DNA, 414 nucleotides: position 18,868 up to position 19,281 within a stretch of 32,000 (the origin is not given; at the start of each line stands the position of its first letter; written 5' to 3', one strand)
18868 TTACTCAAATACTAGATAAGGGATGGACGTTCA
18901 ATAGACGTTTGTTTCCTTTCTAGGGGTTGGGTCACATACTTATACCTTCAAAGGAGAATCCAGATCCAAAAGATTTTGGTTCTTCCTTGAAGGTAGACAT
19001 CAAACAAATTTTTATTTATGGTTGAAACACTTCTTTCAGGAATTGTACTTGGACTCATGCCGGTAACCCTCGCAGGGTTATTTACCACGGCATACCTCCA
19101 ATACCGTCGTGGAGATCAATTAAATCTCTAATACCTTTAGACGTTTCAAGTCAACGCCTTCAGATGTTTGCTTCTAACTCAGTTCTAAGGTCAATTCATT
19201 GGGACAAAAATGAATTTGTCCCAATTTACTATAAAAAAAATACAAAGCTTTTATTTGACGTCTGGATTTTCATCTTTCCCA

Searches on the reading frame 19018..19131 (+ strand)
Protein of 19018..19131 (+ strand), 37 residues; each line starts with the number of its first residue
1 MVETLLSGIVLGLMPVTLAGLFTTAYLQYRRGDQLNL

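Call 6: search_protein_families(library=pfam, proteins=[window:19018-19131:+], max_evalue=1)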
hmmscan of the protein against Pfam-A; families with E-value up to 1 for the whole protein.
window:19018-19131:+ (37 aa): 5 families
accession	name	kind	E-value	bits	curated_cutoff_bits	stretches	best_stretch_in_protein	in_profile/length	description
PF02529.20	PetG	-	8.2e-22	77.2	23.7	1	1-36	1-36/36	Cytochrome B6-F complex subunit 5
PF17447.7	YkpC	-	0.037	14.3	27.7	1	3-21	11-29/42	Uncharacterized YkpC-like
PF12963.12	DUF3852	-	0.042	14.7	25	1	2-36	48-82/107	Protein of unknown function (DUF3852)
PF04854.19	DUF624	-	0.1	13.2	24.2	1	2-25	10-32/77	Protein of unknown function, DUF624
PF05425.18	CopD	-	0.12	13.2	32.1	1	4-28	18-43/105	Copper resistance protein D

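Call 7: search_protein_families(library=ncbifam, proteins=[window:19018-19131:+], max_evalue=1)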
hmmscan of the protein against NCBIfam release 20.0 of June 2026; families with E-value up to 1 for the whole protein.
window:19018-19131:+ (37 aa): 1 family
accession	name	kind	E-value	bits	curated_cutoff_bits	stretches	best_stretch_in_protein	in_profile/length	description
NF001907.1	PRK00665.1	equivalog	2.4e-18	65.9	60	1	1-31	1-31/31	cytochrome b6-f complex subunit V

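Call 12: find_encoding_contigs(protein=window:19018-19131:+, flank=10000, max_places=10)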
Protein window:19018-19131:+ (37 aa): 24 contigs read that carry it; 10 places shown.
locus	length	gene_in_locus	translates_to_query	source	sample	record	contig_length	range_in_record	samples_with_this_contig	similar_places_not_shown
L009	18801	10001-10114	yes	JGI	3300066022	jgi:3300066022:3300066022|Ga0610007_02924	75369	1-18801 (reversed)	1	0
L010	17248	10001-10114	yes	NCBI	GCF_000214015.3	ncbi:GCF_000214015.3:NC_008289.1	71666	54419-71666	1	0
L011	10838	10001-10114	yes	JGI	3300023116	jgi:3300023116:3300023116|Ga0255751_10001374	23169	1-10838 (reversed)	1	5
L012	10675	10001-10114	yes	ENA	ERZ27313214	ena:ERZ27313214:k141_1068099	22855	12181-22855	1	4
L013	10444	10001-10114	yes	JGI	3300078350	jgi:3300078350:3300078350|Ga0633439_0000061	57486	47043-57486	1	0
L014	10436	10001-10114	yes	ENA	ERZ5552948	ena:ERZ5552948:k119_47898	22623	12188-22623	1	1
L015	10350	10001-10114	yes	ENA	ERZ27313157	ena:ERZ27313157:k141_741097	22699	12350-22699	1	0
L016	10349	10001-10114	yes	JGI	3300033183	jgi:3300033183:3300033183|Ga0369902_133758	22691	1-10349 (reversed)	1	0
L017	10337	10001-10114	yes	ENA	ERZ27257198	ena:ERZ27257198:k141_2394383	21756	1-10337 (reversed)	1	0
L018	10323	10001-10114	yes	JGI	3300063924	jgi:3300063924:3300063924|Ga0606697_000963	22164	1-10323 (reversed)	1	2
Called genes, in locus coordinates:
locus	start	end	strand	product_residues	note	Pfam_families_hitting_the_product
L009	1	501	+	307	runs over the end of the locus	PF16639:Apocytochr_F_N, PF01333:Apocytochr_F_C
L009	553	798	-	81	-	-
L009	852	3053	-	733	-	PF00223:PsaA_PsaB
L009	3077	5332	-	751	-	PF00223:PsaA_PsaB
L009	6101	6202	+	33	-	PF05969:PSII_Ycf12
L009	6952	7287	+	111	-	PF00453:Ribosomal_L20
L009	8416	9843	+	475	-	PF02788:RuBisCO_large_N, PF00016:RuBisCO_large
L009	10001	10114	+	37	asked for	PF02529:PetG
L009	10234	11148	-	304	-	PF14528:LAGLIDADG_3 (faint)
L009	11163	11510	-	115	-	-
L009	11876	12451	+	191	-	-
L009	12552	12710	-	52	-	-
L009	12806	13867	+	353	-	PF00124:Photo_RC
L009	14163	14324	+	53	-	-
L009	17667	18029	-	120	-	-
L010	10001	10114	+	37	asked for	PF02529:PetG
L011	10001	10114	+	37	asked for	PF02529:PetG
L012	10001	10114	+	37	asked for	PF02529:PetG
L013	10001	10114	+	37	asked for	PF02529:PetG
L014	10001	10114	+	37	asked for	PF02529:PetG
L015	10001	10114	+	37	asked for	PF02529:PetG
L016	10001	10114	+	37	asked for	PF02529:PetG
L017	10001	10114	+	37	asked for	PF02529:PetG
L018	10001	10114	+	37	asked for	PF02529:PetG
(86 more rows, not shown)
